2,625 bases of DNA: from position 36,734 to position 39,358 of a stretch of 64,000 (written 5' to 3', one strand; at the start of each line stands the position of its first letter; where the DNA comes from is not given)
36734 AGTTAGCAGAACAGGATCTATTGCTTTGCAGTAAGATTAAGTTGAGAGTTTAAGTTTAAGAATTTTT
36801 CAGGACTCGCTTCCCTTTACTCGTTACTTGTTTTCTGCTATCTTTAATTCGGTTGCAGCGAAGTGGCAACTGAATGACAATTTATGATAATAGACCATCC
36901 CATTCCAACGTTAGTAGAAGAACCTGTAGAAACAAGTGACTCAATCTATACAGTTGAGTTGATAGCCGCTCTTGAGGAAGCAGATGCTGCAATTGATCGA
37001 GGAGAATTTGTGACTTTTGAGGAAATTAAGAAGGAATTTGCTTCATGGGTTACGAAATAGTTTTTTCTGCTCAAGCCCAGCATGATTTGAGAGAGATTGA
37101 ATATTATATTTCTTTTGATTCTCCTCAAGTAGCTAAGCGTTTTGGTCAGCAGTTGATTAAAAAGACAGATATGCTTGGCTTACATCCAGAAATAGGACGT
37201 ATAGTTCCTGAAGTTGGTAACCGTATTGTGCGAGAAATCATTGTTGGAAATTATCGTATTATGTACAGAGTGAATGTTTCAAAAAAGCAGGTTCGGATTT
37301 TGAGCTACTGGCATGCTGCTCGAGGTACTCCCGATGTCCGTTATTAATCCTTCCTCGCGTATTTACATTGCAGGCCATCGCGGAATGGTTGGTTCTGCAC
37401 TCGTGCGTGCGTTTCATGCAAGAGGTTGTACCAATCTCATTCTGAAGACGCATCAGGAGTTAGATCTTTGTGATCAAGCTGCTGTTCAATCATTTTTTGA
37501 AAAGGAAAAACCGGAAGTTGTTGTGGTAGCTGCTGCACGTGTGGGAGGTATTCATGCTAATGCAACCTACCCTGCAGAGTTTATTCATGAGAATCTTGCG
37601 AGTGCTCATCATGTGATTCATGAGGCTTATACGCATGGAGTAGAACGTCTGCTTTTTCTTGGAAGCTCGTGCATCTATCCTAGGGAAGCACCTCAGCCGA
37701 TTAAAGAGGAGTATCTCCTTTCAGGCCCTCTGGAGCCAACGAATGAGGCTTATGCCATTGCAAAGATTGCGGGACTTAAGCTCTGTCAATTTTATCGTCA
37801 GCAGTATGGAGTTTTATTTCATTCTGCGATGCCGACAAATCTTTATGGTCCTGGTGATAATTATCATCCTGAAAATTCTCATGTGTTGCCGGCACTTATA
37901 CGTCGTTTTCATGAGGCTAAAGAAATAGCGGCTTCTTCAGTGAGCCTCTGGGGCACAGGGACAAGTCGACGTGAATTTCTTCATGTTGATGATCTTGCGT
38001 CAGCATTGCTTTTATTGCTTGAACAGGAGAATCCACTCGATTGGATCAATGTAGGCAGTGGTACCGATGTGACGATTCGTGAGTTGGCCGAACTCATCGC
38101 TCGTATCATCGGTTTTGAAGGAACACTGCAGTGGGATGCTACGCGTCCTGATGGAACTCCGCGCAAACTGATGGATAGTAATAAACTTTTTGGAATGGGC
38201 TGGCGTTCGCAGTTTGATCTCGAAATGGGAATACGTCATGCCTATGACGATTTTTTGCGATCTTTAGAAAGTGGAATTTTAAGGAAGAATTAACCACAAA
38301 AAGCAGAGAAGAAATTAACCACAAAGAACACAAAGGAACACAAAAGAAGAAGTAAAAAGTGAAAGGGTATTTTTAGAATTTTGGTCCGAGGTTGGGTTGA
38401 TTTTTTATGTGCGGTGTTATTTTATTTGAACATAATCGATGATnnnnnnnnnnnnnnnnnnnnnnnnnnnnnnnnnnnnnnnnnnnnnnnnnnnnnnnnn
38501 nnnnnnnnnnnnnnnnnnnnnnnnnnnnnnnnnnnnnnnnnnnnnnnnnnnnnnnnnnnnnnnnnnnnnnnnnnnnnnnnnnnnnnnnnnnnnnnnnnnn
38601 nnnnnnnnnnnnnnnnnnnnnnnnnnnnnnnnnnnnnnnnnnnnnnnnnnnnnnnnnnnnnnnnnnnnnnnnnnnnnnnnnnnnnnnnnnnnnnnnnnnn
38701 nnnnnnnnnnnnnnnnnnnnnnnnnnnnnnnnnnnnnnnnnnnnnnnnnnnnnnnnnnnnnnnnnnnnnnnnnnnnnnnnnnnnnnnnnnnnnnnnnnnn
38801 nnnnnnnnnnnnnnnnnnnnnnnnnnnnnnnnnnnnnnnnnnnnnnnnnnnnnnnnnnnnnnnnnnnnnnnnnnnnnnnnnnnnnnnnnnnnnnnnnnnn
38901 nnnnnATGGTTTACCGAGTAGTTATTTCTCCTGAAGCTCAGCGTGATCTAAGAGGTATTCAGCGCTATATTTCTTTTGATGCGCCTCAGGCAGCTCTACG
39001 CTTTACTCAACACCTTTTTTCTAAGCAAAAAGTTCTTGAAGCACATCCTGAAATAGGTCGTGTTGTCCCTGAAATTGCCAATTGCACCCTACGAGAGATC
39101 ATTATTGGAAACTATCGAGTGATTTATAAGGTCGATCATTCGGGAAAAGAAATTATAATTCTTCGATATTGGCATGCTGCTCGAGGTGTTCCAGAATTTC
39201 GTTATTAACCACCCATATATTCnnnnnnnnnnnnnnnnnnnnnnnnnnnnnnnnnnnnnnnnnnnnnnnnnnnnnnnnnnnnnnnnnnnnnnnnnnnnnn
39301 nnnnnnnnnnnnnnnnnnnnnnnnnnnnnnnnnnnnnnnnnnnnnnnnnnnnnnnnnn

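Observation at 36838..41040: Three ParE/RelE-type TA cassettes: one wedged between gmd and fcl, two in a tandem [antitoxin-toxin-secreted protein] duplication with one decayed toxin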

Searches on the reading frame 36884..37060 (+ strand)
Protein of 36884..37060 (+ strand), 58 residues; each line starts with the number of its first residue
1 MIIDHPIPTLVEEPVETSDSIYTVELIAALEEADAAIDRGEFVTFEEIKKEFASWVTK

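Call 5: search_protein_families(library=pfam, proteins=[window:36884-37060:+], max_evalue=0.1)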
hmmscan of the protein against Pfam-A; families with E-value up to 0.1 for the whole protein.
window:36884-37060:+ (58 aa): 0 families

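Call 6: search_protein_families(library=ncbifam, proteins=[window:36884-37060:+], max_evalue=0.1)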
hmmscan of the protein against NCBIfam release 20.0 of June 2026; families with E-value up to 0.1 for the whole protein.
window:36884-37060:+ (58 aa): 0 families

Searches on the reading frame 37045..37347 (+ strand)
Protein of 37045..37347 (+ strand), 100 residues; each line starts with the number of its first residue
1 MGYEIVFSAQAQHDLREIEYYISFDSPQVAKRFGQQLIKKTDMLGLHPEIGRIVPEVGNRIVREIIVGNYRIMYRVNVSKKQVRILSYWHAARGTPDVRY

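Call 5: search_protein_families(library=pfam, proteins=[window:37045-37347:+], max_evalue=0.1)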
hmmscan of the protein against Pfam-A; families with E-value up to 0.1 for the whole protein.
window:37045-37347:+ (100 aa): 1 family
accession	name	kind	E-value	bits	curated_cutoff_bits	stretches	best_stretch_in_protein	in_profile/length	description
PF05016.21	ParE_toxin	-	4.9e-17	62.7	23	1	5-93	1-87/89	ParE toxin of type II toxin-antitoxin system, parDE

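Call 6: search_protein_families(library=ncbifam, proteins=[window:37045-37347:+], max_evalue=0.1)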
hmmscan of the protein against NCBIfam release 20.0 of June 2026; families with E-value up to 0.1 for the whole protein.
window:37045-37347:+ (100 aa): 1 family
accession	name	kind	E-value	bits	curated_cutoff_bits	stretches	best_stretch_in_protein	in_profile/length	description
TIGR02385.1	RelE_StbE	subfamily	2.2e-06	28.1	27.9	1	4-90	1-83/88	type II toxin-antitoxin system mRNA interferase toxin, RelE/StbE family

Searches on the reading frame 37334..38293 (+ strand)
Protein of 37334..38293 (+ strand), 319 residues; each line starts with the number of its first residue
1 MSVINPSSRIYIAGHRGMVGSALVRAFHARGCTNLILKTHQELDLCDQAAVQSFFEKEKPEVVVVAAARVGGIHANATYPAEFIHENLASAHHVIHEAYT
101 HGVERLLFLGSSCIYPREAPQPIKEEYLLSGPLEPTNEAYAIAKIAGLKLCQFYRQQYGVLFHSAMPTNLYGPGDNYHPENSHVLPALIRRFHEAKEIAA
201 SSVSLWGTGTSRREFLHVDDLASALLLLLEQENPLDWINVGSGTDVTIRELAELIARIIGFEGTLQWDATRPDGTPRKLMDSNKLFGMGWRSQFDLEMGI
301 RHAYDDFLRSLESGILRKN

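Call 5: search_protein_families(library=pfam, proteins=[window:37334-38293:+], max_evalue=0.1)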
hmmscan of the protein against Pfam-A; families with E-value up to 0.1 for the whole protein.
window:37334-38293:+ (319 aa): 5 families
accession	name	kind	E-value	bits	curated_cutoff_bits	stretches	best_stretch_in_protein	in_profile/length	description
PF01370.27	Epimerase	-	7.4e-65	219.1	20.9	1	10-241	1-240/240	NAD dependent epimerase/dehydratase family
PF16363.11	GDP_Man_Dehyd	-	1.4e-20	74.5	27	1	42-262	58-269/332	GDP-mannose 4,6 dehydratase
PF04321.23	RmlD_sub_bind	-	5.8e-10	39.1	27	1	9-153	2-138/287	RmlD substrate binding domain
PF02719.21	Polysacc_synt_2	-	5.5e-05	22.9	20.2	1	44-109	62-126/293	Polysaccharide biosynthesis protein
PF13460.12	NAD_binding_10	-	0.0079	16.5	27.2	1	41-123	44-109/184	NAD(P)H-binding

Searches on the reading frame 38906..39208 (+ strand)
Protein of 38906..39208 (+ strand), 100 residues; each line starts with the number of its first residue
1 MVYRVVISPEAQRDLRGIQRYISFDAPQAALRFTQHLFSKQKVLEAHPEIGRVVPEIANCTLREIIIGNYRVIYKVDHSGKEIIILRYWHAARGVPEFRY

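Call 5: search_protein_families(library=pfam, proteins=[window:38906-39208:+], max_evalue=0.1)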
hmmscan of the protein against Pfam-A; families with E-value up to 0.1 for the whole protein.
window:38906-39208:+ (100 aa): 1 family
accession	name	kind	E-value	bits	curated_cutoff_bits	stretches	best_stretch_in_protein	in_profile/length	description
PF05016.21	ParE_toxin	-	1.7e-18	67.4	23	1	5-93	1-87/89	ParE toxin of type II toxin-antitoxin system, parDE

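Call 6: search_protein_families(library=ncbifam, proteins=[window:38906-39208:+], max_evalue=0.1)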
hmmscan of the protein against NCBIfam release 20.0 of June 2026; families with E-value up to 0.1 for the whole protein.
window:38906-39208:+ (100 aa): 1 family
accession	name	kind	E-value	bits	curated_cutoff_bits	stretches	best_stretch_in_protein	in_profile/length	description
TIGR02385.1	RelE_StbE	subfamily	9e-09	35.7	27.9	1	4-90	1-83/88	type II toxin-antitoxin system mRNA interferase toxin, RelE/StbE family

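Call 12: find_encoding_contigs(protein=window:38906-39208:+, flank=10000, max_places=6)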
Protein window:38906-39208:+ (100 aa): 7 contigs read that carry it; 3 places shown.
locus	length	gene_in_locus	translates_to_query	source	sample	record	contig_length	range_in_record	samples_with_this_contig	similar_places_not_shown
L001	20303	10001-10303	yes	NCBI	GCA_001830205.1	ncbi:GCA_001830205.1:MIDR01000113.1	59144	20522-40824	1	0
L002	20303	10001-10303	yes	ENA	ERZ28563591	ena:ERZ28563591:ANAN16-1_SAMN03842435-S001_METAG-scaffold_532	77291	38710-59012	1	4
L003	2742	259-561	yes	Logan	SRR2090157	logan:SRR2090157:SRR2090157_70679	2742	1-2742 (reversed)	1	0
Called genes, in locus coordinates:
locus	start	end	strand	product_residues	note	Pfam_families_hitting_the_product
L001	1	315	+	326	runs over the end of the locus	PF00288:GHMP_kinases_N, PF08544:GHMP_kinases_C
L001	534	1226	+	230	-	PF00483:NTP_transferase, PF12804:NTP_transf_3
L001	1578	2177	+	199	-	PF13580:SIS_2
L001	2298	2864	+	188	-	PF08645:PNK3P (weak), PF00702:Hydrolase (weak), PF13419:HAD_2 (weak), PF13242:Hydrolase_like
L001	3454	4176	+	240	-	PF00923:TAL_FSA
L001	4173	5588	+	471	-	PF13692:Glyco_trans_1_4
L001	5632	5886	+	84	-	PF02604:PhdYeFM_antitox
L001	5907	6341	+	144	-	PF01850:PIN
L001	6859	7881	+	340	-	PF01370:Epimerase, PF04321:RmlD_sub_bind (weak), PF16363:GDP_Man_Dehyd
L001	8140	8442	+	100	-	PF05016:ParE_toxin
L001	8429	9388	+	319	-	PF01370:Epimerase, PF04321:RmlD_sub_bind, PF16363:GDP_Man_Dehyd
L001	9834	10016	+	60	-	-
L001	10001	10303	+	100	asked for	PF05016:ParE_toxin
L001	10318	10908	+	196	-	-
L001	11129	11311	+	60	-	-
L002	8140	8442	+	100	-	PF05016:ParE_toxin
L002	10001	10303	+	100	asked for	PF05016:ParE_toxin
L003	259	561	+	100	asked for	PF05016:ParE_toxin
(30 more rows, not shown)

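Call 17: search_solved_structures(query=window:38906-39208:+, max_evalue=0.01, show_alignments=2)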
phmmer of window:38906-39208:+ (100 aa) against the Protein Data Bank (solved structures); distinct sequences matched with E-value up to 0.01: 2.
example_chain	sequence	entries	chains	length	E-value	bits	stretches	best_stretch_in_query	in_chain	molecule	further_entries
6x0a_A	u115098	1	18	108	1.8e-07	34.4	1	5-95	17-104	Plasmid stabilization system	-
7etr_C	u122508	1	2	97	0.00018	24.7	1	4-87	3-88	Toxin module of toxin-antitoxin system RelE/StbE family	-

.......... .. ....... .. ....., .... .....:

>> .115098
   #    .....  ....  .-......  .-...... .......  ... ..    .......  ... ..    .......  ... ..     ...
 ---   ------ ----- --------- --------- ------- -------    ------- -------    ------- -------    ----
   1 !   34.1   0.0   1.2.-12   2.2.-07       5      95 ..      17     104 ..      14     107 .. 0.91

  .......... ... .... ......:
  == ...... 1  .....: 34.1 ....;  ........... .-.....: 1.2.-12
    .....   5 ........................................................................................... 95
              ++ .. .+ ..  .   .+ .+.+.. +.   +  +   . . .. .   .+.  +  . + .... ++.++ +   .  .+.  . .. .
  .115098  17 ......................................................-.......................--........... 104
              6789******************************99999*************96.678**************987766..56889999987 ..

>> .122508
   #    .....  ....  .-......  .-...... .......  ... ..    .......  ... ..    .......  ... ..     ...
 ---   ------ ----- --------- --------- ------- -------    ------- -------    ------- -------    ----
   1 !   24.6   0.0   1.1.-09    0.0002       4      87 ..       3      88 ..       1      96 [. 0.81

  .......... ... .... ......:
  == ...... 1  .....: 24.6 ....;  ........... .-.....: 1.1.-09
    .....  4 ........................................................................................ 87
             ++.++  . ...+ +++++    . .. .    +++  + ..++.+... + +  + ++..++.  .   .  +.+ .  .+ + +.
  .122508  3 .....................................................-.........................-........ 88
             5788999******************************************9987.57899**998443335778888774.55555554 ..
